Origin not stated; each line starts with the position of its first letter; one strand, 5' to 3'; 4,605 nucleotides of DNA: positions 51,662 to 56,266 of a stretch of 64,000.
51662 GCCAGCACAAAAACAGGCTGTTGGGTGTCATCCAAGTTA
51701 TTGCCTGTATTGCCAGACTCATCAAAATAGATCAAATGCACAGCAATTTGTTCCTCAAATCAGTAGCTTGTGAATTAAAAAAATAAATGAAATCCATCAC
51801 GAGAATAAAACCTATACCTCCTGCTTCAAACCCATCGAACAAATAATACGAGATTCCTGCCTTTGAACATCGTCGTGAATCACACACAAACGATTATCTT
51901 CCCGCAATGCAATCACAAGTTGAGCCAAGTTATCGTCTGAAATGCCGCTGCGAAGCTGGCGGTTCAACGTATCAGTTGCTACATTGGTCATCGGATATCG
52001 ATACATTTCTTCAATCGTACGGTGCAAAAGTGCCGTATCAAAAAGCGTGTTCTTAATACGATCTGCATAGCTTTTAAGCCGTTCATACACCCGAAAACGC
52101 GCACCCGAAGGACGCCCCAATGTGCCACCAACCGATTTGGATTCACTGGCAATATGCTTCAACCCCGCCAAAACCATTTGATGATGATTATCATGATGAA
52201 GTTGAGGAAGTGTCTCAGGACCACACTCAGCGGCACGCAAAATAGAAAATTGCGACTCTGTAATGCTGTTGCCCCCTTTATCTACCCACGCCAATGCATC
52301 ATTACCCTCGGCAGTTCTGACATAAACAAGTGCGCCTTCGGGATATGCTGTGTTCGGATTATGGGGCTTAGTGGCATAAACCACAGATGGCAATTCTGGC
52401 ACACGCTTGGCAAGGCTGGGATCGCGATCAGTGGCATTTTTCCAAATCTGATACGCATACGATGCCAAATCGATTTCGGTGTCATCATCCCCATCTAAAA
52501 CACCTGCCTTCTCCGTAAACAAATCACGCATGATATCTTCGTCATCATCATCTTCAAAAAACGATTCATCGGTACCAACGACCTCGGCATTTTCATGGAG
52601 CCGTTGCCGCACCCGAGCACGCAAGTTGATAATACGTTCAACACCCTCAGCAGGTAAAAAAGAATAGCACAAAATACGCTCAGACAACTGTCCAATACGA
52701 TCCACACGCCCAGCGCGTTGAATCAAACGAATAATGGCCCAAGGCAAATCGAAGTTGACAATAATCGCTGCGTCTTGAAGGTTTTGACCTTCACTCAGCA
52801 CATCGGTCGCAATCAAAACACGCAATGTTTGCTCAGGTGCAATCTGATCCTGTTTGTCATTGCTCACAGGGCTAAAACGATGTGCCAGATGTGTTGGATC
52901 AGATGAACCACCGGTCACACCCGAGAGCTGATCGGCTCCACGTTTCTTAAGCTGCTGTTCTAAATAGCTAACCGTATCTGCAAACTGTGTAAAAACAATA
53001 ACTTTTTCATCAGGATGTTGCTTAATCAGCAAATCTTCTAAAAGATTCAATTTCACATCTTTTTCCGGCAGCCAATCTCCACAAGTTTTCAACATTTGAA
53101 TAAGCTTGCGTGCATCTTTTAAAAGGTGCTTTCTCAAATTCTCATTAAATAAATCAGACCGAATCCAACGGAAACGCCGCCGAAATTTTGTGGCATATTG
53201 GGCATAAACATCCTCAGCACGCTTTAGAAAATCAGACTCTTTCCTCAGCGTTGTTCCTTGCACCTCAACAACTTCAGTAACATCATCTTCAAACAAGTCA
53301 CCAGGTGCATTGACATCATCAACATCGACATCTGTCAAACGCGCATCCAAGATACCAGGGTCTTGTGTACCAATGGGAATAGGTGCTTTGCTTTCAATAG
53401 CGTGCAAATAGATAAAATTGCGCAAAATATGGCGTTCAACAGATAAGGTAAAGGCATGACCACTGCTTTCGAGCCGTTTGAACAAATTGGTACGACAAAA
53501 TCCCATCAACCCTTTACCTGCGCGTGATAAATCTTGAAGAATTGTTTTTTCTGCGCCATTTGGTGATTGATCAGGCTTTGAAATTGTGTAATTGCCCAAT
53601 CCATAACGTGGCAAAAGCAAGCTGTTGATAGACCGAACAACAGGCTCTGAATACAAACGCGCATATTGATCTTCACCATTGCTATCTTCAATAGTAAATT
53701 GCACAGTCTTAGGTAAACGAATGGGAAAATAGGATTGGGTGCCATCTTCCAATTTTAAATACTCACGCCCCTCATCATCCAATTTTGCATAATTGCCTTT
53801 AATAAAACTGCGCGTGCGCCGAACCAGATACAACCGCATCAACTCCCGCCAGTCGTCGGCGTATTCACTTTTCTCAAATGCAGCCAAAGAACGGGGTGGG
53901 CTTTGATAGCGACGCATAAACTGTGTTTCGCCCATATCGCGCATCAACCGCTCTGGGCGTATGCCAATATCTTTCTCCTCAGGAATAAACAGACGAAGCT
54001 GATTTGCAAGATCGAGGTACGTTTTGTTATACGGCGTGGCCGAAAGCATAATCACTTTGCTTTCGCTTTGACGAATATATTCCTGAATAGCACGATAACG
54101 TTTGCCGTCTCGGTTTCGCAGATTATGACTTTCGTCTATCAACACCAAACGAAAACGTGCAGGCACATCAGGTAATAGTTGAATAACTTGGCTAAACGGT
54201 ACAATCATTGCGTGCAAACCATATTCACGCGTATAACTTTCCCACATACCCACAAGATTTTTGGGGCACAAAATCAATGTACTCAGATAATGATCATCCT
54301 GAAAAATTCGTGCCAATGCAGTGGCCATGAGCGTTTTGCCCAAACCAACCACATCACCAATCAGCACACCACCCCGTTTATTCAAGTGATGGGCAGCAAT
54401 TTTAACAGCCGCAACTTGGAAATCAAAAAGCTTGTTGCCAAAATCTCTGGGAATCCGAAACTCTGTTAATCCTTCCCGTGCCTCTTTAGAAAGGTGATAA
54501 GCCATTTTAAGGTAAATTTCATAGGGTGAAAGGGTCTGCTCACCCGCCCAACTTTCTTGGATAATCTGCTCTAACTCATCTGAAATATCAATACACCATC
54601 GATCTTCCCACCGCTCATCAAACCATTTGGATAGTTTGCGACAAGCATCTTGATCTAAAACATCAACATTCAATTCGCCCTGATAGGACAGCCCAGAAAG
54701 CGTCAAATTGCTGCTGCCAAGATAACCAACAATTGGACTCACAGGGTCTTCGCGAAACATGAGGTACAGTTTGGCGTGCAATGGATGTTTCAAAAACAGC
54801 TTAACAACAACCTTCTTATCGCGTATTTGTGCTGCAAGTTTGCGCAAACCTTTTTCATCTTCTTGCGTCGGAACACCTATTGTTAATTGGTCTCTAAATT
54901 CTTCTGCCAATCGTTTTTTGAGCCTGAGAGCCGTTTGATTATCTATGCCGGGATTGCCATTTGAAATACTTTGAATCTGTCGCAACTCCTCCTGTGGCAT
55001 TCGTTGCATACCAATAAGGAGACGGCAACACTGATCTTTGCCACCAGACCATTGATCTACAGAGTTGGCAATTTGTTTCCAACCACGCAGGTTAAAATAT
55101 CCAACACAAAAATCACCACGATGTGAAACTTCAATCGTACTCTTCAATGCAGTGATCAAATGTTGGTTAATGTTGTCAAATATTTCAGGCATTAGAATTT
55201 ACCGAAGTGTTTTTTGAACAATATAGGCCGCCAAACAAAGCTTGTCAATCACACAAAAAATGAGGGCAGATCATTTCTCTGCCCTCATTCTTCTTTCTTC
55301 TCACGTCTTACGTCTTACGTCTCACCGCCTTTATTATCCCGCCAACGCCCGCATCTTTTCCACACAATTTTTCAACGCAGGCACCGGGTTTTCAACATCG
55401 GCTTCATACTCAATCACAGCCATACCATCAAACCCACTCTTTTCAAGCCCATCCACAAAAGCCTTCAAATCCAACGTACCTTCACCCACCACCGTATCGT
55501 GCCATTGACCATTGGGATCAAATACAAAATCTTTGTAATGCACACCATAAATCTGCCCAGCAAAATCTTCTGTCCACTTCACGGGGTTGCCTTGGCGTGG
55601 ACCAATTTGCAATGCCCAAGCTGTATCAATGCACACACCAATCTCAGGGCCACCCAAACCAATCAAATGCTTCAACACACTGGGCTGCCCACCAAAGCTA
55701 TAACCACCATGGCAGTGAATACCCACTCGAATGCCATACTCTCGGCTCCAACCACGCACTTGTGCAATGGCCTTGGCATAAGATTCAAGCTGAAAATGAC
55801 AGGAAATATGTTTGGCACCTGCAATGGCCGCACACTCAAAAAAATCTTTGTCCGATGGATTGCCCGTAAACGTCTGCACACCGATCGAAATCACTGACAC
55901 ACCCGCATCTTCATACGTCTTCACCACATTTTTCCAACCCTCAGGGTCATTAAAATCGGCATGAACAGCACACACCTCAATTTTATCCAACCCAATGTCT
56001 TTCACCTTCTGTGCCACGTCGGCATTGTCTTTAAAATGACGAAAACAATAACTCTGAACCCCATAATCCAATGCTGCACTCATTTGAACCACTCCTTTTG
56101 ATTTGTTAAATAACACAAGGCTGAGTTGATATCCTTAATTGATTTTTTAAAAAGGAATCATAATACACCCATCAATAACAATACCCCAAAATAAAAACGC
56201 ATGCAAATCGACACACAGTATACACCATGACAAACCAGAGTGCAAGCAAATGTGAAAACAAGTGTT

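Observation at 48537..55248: PLD-nuclease::SNF2-helicase fusion + DUF3800 + N6-adenine methyltransferase: a restriction-like defence module that fits no canonical type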

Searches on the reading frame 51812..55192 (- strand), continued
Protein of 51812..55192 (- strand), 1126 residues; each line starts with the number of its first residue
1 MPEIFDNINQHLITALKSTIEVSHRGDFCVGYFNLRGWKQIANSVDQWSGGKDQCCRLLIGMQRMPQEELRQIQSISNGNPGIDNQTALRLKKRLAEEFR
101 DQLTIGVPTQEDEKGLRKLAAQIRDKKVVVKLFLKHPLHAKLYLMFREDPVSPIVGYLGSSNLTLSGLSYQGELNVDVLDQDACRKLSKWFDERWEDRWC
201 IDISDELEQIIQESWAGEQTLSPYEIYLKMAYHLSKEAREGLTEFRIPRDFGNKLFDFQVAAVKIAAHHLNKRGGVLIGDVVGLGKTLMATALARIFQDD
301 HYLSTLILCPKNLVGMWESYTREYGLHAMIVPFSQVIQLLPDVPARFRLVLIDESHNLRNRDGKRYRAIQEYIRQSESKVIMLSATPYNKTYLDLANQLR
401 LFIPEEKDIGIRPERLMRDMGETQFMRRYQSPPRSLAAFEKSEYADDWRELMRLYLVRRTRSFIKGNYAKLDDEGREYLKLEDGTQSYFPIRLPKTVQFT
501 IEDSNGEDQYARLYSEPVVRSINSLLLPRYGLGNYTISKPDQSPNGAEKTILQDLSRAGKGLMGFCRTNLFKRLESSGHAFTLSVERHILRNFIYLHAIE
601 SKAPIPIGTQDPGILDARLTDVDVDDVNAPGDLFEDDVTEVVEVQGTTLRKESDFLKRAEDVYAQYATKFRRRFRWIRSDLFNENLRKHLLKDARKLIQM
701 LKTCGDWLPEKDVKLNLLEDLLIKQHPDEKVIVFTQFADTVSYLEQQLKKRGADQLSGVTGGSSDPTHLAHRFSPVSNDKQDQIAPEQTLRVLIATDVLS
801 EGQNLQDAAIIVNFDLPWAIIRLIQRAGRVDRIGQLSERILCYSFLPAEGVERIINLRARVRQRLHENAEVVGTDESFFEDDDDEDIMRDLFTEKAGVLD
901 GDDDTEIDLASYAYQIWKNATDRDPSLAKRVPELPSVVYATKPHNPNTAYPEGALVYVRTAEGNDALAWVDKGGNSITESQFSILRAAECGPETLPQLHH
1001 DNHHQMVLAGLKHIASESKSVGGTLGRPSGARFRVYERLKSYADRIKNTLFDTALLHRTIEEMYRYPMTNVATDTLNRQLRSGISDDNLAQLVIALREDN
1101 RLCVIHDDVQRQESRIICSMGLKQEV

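Call 70: get_annotated_region(hit=H6, flank=9000)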
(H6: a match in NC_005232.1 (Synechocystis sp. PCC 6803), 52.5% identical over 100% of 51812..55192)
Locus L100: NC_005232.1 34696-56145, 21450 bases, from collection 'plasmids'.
description: Synechocystis sp. PCC 6803 plasmid pSYSX, complete sequence
organism: Synechocystis sp. PCC 6803 (NCBI taxid 1148)
taxonomy: Bacteria; Cyanobacteriota; Cyanophyceae; Synechococcales; Merismopediaceae; Synechocystis; Synechocystis sp. PCC 6803
host: -; source: -; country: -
typing (MOB-suite, as given by PLSDB): non-mobilizable
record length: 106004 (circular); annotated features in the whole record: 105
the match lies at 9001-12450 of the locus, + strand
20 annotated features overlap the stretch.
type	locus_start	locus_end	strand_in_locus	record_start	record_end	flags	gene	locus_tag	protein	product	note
CDS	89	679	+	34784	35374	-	-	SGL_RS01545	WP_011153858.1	DUF305 domain-containing protein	-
CDS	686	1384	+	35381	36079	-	rppA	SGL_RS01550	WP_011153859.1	two-component system response regulator RppA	GO:0006355 - regulation of DNA-templated transcription [Evidence IEA]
CDS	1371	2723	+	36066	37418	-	rppB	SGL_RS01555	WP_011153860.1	two-component system sensor histidine kinase RppB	-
CDS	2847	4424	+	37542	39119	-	-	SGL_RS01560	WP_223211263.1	efflux RND transporter periplasmic adaptor subunit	GO:0006810 - transport [Evidence IEA]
CDS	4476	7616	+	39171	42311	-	-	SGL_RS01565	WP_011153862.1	CusA/CzcA family heavy metal efflux RND transporter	-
CDS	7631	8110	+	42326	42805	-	-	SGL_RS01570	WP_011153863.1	hypothetical protein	-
CDS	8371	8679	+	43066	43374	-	-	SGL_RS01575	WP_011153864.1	hypothetical protein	-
CDS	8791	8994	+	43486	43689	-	-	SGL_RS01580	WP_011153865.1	hypothetical protein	-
CDS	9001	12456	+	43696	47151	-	-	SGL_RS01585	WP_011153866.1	helicase-related protein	-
CDS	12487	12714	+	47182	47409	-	-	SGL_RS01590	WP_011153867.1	hypothetical protein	-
CDS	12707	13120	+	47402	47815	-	-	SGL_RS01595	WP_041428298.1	type II toxin-antitoxin system VapC family toxin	-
CDS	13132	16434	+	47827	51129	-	-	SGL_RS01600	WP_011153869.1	DNA methyltransferase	-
CDS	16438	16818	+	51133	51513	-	-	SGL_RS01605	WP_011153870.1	DUF2513 domain-containing protein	-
CDS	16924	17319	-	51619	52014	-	-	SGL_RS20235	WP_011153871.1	DUF6527 family protein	-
CDS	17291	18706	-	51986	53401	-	-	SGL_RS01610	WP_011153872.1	ThiF family adenylyltransferase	-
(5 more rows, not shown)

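Call 71: get_annotated_region(hit=H1, flank=9000)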
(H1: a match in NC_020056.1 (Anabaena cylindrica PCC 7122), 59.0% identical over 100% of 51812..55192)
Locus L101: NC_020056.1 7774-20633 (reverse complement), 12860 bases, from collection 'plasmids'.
description: Anabaena cylindrica PCC 7122 plasmid pANACY.05, complete sequence
organism: Anabaena cylindrica PCC 7122 (NCBI taxid 272123)
taxonomy: Bacteria; Cyanobacteriota; Cyanophyceae; Nostocales; Nostocaceae; Anabaena; Anabaena cylindrica; Anabaena cylindrica PCC 7122
host: -; source: water, most likely pond; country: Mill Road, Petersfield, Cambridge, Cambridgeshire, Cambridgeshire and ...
typing (MOB-suite, as given by PLSDB): non-mobilizable; replicon rep_cluster_555
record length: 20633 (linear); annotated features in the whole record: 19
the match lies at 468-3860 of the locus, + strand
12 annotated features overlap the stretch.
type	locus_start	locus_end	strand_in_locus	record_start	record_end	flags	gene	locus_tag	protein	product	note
CDS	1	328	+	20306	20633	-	-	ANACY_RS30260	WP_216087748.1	hypothetical protein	-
CDS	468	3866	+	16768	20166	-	-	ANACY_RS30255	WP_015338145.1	helicase-related protein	-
CDS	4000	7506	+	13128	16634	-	-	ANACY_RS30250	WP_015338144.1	DNA methyltransferase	-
CDS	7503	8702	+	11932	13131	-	-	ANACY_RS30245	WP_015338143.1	ATP-binding protein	-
CDS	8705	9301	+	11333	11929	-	-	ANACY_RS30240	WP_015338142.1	DUF4276 family protein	-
CDS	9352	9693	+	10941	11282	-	-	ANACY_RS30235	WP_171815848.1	hypothetical protein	-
CDS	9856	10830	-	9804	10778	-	-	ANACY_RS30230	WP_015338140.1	site-specific integrase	GO:0015074 - DNA integration [Evidence IEA]; GO:0006310 - DNA recombination [Evidence IEA]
CDS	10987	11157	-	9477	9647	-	-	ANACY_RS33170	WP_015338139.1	hypothetical protein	-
CDS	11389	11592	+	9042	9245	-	-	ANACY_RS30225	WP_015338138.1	hypothetical protein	-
CDS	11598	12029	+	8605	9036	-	-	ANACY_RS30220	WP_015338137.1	hypothetical protein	-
CDS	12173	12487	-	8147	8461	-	-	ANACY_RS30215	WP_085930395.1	hypothetical protein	-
CDS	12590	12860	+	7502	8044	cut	-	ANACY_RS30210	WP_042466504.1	hypothetical protein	-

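Call 87: predict_structure(alignment_id=A3)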
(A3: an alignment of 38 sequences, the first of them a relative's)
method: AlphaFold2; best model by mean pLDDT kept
length: 1126 residues; sequences in the alignment: 38
mean_pLDDT: 63.0   pTM: 0.39
mean pLDDT of the five models: 63.0, 60.4, 60.0, 51.8, 48.6
residues with pLDDT >= 90: 12; 70-90: 481; 50-70: 324; < 50: 309
segments of 3 or more residues with pLDDT < 50: 1-11, 76-82, 150-180, 238-262, 281-284, 386-391, 411-417, 430-464, 481-484, 560-565, 620-645, 761-781, 798-834, 849-907, 1018-1030, 1107-1111
pLDDT, mean of each block of 10 residues (from residue 1): 35 59 66 62 77 76 53 49 58 63 60 75 84 61 51 34 40 41 59 69 78 63 87 67 31 40 55 62 54 73 83 77 79 85 71 60 74 75 56 62 65 47 49 33 36 35 49 63 53 65 79 80 69 75 80 66 54 74 83 90 78 51 31 36 49 86 82 82 87 88 84 85 78 67 81 72 43 43 51 57 30 27 36 50 57 37 28 26 34 33 45 77 80 75 84 84 74 79 83 82 81 63 35 71 82 83 67 72 82 86 57 69 82
secondary structure, 60 per line:
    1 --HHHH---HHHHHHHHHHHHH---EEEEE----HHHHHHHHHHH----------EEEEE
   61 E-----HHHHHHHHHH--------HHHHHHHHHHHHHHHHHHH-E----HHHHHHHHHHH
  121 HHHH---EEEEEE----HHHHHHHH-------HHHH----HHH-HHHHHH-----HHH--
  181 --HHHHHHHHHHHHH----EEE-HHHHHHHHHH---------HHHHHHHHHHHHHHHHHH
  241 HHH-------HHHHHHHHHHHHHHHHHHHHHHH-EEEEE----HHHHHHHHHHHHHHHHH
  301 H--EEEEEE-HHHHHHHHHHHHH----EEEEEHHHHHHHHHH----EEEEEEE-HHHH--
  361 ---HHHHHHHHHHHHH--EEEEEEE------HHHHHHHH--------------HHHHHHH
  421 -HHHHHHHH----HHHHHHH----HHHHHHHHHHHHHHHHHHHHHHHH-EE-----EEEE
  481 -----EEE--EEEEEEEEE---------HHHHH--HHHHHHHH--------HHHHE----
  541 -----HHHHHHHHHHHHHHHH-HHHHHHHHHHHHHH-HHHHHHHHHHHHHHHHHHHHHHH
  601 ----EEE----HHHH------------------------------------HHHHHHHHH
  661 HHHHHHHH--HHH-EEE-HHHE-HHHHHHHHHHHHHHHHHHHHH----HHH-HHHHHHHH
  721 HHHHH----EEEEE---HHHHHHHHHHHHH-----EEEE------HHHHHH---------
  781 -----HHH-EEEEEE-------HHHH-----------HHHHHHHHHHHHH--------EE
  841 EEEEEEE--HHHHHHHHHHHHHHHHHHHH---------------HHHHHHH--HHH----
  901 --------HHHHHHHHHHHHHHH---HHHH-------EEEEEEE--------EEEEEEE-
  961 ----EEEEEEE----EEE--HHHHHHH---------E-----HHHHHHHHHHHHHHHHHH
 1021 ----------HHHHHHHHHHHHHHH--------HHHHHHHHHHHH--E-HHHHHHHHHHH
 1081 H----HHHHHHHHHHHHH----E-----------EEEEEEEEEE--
elements in order (helices of 4 or more, strands of 3 or more residues): H3-6 H10-22 E26-30 H35-45 E56-61 H67-76 H85-103 H110-124 E128-133 H138-145 H153-156 H165-170 H183-195 E200-202 H204-213 H223-243 H251-273 E275-279 H284-301 E304-309 H311-323 E328-332 H333-342 E347-353 H355-358 H364-376 E379-385 H392-399 H414-420 H422-429 H434-440 H445-468 E477-480 E486-488 E491-499 H509-513 H516-523 H532-535 H546-561 H563-576 H578-600 E605-607 H612-615 H652-668 E675-677 H684-704 H713-725 E730-734 H738-750 E756-759 H766-771 E790-795 H803-806 H818-830 E839-847 H850-869 H885-891 H909-923 H927-930 E938-944 E953-959 E965-971 E976-978 H981-987 H1003-1020 H1031-1045 H1054-1065 H1070-1081 H1086-1098 E1115-1124

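Call 91: fold_search(model_id=the predicted structure, library=pdb)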
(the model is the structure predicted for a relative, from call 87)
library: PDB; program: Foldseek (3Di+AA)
matches with E <= 10: 1342; with E <= 0.001: 82
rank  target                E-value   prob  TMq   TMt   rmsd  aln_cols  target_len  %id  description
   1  8so8                  1.7e-10  1.00  0.14  0.18  30.7      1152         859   13  Crystal structure of an N-terminally truncated variant of Escherichia coli RapA (released 2024-07-03)
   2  8spg                  7.9e-10  1.00  0.14  0.17  32.8      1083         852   13  Crystal structure of N-terminally truncated Escherichia coli RapA in complex with MgADP (released 2024-07-03)
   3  9ca7_A                1.5e-08  1.00  0.15  0.21  38.2       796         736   16  Cryo-EM structure of human SRCAP-nucleosome complex in the fully-engaged state (composite structure) (released 2025-06-18)
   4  8qyv_M                2.3e-08  1.00  0.15  0.21  37.8       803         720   13  SWR1-hexasome complex (released 2024-10-02)
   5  9cab_A                2.8e-08  1.00  0.14  0.21  36.4       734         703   17  Cryo-EM structure of human SRCAP-nucleosome complex in the encounter state (composite structure) (released 2025-06-18)
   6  7oop_b                3.6e-08  1.00  0.18  0.32  17.6       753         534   14  Pol II-CSB-CSA-DDB1-UVSSA-PAF-SPT6 (Structure 3) (released 2021-10-06)
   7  9b1d_A                5.5e-08  1.00  0.15  0.21  34.2       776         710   13  Cryo-EM structure of native SWR1 bound to DNA (composite structure) (released 2024-10-09)
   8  9jnu_K                7.0e-08  1.00  0.16  0.30  20.7       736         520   12  Structure of isw1-nucleosome complex in ADP state (released 2025-04-09)
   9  9cac_A                1.0e-07  1.00  0.15  0.16  46.4       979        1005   12  Cryo-EM structure of the RuvBL lobe of the native human TIP60 complex (composite structure) (released 2025-06-18)
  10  7epu_B                1.1e-07  1.00  0.14  0.19  26.2       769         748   12  Crystal structure of HsALC1 (released 2021-07-14)
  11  8oo7_G                1.4e-07  1.00  0.13  0.20  34.3       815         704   13  CryoEM Structure INO80core Hexasome complex composite model state1 (released 2023-07-26)
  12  7zi4_G                1.5e-07  1.00  0.13  0.19  34.6       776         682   14  Cryo-EM structure of the human INO80 complex bound to a WT nucleosome (released 2023-04-19)
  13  9jo5_K                1.9e-07  1.00  0.16  0.25  20.3       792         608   13  Structure of isw1-nucleosome complex in ADP-B state (released 2025-04-09)
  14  9c9t_Q                2.1e-07  1.00  0.14  0.21  34.8       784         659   12  S.c INO80 in complex with S.c 0/40 nucleosome, Class 2 (released 2025-07-16)
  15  1wp9_D                2.2e-07  1.00  0.17  0.32  13.4       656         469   13  Crystal structure of Pyrococcus furiosus Hef helicase domain (released 2005-02-01)
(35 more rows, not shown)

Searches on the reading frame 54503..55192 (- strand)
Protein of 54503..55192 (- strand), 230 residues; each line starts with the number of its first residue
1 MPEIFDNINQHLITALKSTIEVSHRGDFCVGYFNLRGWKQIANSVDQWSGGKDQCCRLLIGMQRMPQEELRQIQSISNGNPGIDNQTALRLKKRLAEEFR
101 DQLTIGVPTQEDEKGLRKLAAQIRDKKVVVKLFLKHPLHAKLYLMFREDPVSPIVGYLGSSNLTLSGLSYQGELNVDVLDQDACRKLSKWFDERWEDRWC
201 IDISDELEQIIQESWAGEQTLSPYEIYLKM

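Call 93: search_protein_representatives(protein=window:54503-55192:-)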
Query: 230 residues. Proteins with E-value up to 0.001 (for the whole library): 2186; up to 1e-10: 1028; up to 1e-30: 277. The best 150 are listed.
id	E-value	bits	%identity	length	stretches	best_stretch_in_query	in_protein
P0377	5.4e-101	353.1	65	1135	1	1-230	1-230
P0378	1.9e-99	348.0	64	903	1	1-230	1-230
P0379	2.7e-99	347.5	66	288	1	1-218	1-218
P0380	8.3e-98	342.6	63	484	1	1-230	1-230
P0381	8.6e-97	339.3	65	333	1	1-228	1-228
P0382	3.5e-95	334.0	62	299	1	1-230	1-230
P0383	7.7e-93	326.4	62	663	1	1-230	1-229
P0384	1.5e-92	325.4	64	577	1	1-230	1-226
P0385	6.3e-91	320.1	64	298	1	1-214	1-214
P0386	4.0e-90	317.5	64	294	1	1-209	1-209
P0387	3.9e-79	281.5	63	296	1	1-195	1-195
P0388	2.1e-76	272.6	55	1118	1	1-230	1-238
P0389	2.1e-75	269.4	52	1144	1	1-229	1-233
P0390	1.8e-74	266.3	53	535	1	1-230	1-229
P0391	2.9e-74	265.6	55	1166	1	1-230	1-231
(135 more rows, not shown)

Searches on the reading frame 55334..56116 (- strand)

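Call 5: search_protein_families(library=pfam, proteins=[window:55334-56116:-], max_evalue=0.01)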
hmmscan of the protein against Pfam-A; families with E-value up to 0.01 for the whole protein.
window:55334-56116:- (260 aa): 1 family
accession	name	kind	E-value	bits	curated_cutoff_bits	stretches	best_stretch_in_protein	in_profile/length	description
PF01261.30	AP_endonuc_2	-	2.8e-16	60.4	31.1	1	94-246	75-237/249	Xylose isomerase-like TIM barrel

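Call 6: search_protein_families(library=padloc, proteins=[window:55334-56116:-], max_evalue=0.01)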
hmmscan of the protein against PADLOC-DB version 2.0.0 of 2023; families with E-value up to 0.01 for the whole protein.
window:55334-56116:- (260 aa): 0 families

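Call 7: search_protein_families(library=ncbifam, proteins=[window:55334-56116:-], max_evalue=0.01)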
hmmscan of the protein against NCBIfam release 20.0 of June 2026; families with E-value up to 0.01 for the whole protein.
window:55334-56116:- (260 aa): 3 families
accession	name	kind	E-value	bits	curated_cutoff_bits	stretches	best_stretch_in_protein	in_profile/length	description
TIGR04379.1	myo_inos_iolE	equivalog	5.7e-08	32.6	290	1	108-197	126-212/290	myo-inosose-2 dehydratase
NF009689.0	PRK13210.1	subfamily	0.002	17.4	200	1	187-251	203-271/286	L-ribulose-5-phosphate 3-epimerase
TIGR00542.1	hxl6Piso_put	equivalog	0.0031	16.9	272.15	1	187-246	202-259/279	L-ribulose-5-phosphate 3-epimerase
